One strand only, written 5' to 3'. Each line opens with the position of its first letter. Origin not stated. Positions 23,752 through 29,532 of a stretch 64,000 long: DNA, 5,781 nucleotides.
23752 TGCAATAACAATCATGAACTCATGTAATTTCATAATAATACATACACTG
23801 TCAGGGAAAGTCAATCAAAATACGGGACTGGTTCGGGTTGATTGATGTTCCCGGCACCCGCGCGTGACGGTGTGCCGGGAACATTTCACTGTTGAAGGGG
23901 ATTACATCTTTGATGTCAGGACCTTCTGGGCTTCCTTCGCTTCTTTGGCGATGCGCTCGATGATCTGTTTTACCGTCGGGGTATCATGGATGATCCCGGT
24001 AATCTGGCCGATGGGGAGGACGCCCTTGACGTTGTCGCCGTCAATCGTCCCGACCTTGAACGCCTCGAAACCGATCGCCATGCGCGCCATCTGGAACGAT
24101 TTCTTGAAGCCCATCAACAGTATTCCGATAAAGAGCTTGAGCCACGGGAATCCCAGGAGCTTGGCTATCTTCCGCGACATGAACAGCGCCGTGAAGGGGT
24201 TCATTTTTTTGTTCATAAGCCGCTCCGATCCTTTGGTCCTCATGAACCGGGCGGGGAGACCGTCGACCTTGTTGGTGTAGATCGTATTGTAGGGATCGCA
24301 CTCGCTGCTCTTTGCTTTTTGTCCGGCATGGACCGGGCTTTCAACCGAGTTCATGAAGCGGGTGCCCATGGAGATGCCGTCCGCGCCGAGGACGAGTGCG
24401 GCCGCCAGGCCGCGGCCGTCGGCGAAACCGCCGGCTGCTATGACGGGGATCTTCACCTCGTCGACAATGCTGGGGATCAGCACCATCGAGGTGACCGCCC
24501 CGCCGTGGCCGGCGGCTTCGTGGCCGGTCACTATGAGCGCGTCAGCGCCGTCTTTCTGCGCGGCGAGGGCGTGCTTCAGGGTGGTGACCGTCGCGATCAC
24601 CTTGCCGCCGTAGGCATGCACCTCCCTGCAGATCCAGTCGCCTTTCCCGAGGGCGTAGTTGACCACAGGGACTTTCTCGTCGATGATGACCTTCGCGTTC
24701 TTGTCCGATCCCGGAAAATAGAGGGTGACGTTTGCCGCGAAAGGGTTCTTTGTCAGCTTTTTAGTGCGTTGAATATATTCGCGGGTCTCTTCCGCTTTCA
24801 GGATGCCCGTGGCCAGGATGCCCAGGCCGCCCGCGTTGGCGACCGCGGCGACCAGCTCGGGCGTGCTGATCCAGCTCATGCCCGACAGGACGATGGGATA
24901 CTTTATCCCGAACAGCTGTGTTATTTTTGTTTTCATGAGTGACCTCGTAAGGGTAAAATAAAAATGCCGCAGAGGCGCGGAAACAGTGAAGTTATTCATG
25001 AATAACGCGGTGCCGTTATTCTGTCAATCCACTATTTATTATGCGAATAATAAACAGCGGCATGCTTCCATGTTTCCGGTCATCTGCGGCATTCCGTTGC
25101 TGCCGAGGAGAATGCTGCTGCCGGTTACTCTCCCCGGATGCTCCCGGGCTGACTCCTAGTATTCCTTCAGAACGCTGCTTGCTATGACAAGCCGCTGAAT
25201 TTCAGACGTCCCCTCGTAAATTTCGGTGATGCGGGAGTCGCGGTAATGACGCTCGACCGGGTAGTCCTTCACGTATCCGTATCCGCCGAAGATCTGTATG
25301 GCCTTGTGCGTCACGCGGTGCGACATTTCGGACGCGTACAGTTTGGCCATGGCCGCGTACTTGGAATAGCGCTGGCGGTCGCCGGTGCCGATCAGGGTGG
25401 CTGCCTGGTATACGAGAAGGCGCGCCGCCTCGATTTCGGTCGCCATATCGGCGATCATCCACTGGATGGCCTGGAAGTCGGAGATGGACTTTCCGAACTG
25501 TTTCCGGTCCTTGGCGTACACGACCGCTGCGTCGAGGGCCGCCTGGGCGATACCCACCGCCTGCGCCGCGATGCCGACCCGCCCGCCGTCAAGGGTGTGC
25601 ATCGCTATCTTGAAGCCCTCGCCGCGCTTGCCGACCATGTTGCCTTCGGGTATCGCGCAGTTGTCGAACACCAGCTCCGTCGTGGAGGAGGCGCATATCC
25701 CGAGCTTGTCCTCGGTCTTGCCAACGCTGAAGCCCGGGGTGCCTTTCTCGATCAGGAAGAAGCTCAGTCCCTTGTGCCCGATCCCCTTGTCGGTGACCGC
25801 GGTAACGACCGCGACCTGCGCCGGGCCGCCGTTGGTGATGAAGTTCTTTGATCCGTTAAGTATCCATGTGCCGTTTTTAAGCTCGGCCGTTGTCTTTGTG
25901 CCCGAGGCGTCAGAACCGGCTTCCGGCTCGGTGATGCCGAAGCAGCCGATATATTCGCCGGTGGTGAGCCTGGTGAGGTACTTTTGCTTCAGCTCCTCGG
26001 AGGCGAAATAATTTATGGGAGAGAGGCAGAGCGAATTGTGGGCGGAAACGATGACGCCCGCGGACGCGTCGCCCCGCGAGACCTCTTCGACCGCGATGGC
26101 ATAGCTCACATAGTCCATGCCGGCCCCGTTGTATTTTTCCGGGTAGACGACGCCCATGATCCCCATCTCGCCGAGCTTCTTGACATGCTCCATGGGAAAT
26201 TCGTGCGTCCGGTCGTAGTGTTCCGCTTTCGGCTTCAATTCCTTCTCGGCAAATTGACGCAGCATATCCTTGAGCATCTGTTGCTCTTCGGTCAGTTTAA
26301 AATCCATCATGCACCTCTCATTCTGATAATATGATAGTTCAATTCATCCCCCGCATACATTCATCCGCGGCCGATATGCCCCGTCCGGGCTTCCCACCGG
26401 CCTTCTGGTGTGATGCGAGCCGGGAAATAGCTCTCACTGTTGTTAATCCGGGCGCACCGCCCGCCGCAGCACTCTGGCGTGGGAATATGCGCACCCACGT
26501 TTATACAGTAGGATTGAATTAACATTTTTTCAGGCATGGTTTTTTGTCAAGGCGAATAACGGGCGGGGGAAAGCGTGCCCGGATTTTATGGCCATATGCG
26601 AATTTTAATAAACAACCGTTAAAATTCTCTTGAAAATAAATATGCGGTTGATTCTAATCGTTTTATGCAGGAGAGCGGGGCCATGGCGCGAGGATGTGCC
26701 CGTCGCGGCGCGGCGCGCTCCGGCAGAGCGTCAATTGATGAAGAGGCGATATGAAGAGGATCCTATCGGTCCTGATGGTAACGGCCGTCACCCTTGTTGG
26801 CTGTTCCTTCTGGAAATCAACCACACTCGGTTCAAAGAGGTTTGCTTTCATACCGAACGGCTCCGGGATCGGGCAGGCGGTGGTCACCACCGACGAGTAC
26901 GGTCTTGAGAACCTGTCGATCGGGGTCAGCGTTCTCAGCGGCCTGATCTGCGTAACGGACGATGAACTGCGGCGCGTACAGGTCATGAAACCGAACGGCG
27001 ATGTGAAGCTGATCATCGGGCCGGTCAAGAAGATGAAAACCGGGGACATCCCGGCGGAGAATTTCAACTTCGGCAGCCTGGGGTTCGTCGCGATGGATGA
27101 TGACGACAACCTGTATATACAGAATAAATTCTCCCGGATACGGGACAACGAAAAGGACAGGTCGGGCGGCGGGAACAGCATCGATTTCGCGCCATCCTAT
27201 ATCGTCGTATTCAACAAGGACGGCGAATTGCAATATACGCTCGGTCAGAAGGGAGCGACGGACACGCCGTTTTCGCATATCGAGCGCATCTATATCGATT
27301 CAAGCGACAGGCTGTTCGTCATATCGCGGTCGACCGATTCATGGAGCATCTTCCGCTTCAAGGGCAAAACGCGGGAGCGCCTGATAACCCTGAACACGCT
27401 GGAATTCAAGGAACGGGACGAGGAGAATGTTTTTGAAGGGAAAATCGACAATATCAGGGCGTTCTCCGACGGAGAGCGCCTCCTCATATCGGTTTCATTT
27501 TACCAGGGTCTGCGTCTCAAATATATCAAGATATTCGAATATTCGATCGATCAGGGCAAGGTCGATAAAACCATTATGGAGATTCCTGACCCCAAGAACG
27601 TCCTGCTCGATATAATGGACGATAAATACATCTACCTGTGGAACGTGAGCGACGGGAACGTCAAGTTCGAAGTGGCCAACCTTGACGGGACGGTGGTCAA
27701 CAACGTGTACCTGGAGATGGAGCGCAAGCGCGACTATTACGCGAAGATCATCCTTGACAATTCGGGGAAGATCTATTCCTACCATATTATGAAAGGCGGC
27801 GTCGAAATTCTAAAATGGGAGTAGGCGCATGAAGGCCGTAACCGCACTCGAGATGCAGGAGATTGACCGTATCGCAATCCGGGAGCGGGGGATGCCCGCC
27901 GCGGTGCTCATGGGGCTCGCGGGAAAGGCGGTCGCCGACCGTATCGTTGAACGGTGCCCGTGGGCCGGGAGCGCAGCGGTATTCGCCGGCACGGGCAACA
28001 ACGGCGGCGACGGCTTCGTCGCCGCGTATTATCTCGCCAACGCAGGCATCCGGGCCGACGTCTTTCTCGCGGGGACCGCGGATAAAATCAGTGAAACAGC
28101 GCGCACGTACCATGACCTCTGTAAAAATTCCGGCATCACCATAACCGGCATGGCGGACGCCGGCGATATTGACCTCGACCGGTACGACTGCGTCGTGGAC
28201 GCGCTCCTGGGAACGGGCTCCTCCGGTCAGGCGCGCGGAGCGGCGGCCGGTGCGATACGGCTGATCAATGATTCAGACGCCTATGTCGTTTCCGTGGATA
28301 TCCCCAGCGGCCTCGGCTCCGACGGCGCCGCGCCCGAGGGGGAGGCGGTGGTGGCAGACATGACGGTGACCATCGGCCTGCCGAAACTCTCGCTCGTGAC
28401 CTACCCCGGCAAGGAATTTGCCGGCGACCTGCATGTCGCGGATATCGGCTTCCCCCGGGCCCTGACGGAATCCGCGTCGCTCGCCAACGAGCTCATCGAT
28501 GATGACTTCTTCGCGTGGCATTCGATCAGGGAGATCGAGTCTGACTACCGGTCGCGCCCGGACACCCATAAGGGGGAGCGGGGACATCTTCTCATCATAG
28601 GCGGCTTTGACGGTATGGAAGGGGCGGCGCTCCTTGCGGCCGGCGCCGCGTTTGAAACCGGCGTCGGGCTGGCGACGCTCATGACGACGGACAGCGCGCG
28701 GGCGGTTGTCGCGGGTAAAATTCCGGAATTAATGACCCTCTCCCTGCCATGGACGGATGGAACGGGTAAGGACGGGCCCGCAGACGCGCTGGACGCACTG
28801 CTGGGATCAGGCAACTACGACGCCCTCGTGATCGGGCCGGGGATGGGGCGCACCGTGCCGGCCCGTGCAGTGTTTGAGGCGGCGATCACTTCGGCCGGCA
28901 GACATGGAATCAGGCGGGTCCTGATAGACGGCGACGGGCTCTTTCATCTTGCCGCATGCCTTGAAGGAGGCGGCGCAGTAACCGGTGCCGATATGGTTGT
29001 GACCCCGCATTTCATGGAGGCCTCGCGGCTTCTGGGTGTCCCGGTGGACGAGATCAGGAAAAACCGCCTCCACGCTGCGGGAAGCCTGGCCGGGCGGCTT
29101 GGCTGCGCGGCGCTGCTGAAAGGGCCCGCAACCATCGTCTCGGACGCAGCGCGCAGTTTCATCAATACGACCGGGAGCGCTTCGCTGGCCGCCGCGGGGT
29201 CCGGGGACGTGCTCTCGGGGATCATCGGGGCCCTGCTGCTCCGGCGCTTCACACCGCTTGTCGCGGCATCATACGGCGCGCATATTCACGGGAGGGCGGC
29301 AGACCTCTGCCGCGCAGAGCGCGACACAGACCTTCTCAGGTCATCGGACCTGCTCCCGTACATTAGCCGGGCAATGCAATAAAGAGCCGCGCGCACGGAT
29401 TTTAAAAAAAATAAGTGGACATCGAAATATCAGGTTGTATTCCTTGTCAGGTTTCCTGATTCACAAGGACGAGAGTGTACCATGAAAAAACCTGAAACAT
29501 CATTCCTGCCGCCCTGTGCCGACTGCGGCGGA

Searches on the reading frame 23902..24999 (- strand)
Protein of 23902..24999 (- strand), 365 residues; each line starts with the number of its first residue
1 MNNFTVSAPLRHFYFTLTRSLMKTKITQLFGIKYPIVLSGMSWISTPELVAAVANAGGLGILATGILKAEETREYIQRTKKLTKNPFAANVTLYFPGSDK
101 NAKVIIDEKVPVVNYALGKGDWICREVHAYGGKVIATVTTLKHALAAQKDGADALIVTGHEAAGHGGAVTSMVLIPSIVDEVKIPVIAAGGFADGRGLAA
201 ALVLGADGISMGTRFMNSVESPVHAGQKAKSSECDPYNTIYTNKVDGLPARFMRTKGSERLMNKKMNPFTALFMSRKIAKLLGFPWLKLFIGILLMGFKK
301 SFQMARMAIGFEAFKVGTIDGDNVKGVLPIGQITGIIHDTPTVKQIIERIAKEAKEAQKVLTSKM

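Call 65: search_protein_families(library=pfam, proteins=[window:23902-24999:-], max_evalue=0.00001)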
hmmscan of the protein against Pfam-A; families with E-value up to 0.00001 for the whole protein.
window:23902-24999:- (365 aa): 3 families
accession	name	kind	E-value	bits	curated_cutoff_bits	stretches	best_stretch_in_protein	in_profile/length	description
PF03060.21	NMO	-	9.7e-61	206.4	28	2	101-352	105-330/331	Nitronate monooxygenase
PF00478.31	IMPDH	-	9.2e-11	41.8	25.6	1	21-224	22-248/345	IMP dehydrogenase / GMP reductase domain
PF01070.24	FMN_dh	-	3.7e-08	33.2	24.9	1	137-217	225-307/350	FMN-dependent dehydrogenase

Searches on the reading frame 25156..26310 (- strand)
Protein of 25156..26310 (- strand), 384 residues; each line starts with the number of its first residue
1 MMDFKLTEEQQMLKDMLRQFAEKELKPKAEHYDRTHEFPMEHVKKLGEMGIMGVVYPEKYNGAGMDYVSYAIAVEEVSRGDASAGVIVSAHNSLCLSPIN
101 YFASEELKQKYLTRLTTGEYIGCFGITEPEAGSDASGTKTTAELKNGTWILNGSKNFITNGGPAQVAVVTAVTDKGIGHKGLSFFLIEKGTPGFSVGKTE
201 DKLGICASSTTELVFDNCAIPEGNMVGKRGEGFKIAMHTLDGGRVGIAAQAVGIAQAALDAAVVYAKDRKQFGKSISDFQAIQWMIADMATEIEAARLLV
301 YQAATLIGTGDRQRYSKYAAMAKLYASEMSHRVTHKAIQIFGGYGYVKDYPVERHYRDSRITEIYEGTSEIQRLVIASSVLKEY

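Call 65: search_protein_families(library=pfam, proteins=[window:25156-26310:-], max_evalue=0.00001)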
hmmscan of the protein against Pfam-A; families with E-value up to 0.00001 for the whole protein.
window:25156-26310:- (384 aa): 4 families
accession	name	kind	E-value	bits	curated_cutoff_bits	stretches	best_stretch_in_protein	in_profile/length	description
PF00441.29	Acyl-CoA_dh_1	-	7.5e-56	188.9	22.4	1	230-380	1-149/150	Acyl-CoA dehydrogenase, C-terminal domain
PF02771.21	Acyl-CoA_dh_N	-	3e-41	140.8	22.9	1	7-119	1-113/113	Acyl-CoA dehydrogenase, N-terminal domain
PF08028.16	Acyl-CoA_dh_2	-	5.9e-29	101.5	22.7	1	246-369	2-133/134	Acyl-CoA dehydrogenase, C-terminal domain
PF02770.24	Acyl-CoA_dh_M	-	4e-28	97.9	33.3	1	123-218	1-97/97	Acyl-CoA dehydrogenase, middle domain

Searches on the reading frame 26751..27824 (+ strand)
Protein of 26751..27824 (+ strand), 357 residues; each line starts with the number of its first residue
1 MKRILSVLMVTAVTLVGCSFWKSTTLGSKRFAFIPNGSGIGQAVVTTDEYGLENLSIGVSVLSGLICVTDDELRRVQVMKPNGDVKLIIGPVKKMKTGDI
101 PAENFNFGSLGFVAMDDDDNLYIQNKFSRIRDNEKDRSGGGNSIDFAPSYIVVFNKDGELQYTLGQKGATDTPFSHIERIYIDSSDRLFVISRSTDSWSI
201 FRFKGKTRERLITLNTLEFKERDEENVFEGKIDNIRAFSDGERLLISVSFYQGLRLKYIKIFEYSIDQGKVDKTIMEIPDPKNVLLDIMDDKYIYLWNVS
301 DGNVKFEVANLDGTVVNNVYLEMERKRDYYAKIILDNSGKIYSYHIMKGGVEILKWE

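Call 65: search_protein_families(library=pfam, proteins=[window:26751-27824:+], max_evalue=0.00001)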
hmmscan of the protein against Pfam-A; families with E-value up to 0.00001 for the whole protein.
window:26751-27824:+ (357 aa): 0 families

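Call 72: search_protein_families(library=ncbifam, proteins=[window:26751-27824:+], max_evalue=0.001)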
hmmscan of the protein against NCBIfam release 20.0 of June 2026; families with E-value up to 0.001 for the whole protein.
window:26751-27824:+ (357 aa): 2 families
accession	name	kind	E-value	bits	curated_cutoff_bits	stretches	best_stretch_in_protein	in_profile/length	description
NF047780.1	LIC12708_fam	subfamily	9.1e-52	176.2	150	1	2-356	5-383/391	LIC_12708 family protein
NF035926.1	scyF_NHL_VPEP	equivalog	3.1e-05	23.3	350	0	57-130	204-270/376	scytonemin biosynthesis PEP-CTERM protein ScyF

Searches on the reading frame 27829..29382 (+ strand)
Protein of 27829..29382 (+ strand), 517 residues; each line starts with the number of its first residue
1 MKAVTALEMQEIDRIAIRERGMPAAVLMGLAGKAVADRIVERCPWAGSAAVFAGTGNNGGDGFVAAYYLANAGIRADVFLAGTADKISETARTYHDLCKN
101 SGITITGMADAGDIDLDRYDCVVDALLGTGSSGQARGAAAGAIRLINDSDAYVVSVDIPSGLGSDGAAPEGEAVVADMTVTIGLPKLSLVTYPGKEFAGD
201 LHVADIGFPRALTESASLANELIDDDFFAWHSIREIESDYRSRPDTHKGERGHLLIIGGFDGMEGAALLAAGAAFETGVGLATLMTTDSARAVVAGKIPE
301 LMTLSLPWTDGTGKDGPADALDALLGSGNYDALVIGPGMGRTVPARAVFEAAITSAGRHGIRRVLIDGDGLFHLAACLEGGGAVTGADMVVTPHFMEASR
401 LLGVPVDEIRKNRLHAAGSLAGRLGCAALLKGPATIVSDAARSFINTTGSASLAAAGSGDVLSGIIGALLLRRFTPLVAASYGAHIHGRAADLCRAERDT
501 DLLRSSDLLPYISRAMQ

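Call 65: search_protein_families(library=pfam, proteins=[window:27829-29382:+], max_evalue=0.00001)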
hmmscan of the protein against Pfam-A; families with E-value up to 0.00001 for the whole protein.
window:27829-29382:+ (517 aa): 2 families
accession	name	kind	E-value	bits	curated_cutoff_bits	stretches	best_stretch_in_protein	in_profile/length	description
PF01256.23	Carb_kinase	-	8.8e-45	153.5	27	1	254-508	1-236/242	NAD(P)H-hydrate dehydratase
PF03853.21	YjeF_N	-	5.5e-40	137.5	24.9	1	25-187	2-168/169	YjeF-related protein N-terminus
